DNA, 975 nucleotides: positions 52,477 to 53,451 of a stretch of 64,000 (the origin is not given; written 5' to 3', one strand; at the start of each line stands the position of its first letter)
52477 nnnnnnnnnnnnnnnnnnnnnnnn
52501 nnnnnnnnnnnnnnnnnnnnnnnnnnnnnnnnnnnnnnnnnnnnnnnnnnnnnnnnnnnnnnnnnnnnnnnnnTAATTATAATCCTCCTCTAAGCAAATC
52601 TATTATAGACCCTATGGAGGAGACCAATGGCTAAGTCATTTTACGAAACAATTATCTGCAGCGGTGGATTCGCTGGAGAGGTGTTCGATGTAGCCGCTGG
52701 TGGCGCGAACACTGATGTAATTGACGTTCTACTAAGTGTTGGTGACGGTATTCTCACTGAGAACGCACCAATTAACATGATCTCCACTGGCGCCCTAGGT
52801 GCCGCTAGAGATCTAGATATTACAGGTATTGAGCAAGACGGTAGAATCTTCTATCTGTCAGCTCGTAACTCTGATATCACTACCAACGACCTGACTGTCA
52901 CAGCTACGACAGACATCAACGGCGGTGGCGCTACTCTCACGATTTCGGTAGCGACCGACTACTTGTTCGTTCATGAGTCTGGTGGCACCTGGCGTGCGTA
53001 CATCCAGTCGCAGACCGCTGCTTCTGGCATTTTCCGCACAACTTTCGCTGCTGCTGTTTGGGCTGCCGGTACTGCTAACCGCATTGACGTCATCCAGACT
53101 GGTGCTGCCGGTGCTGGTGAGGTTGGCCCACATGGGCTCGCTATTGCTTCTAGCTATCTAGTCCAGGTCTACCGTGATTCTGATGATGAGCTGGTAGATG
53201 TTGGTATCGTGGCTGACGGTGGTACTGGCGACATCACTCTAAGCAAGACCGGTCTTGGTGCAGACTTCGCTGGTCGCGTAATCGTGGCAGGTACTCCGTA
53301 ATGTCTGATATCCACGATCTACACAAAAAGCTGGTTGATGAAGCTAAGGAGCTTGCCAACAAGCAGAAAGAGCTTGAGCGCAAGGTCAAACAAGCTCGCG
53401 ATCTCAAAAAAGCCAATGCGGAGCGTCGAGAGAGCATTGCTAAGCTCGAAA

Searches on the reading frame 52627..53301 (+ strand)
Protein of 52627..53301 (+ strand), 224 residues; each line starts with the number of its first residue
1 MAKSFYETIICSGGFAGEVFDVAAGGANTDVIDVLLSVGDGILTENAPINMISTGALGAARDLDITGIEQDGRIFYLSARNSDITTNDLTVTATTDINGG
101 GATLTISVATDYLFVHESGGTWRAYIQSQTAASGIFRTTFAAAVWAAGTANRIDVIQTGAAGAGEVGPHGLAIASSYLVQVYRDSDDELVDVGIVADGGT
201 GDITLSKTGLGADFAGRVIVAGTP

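Call 22: find_encoding_contigs(protein=window:52627-53301:+, flank=10000, max_places=1)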
Protein window:52627-53301:+ (224 aa): 3 contigs read that carry it; 1 place shown.
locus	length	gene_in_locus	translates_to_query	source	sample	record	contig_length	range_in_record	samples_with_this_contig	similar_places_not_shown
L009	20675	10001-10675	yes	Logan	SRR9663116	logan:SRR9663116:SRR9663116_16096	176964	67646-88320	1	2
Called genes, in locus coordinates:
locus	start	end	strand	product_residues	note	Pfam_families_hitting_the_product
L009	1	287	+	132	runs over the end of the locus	-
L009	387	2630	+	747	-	-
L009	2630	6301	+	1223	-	-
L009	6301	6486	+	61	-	-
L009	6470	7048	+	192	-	-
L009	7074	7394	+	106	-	-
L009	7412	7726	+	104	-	-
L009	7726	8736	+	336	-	PF13524:Glyco_trans_1_2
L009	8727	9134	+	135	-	-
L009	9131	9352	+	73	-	-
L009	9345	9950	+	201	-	-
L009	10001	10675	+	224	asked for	-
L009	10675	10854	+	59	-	-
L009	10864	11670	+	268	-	-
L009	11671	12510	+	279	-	-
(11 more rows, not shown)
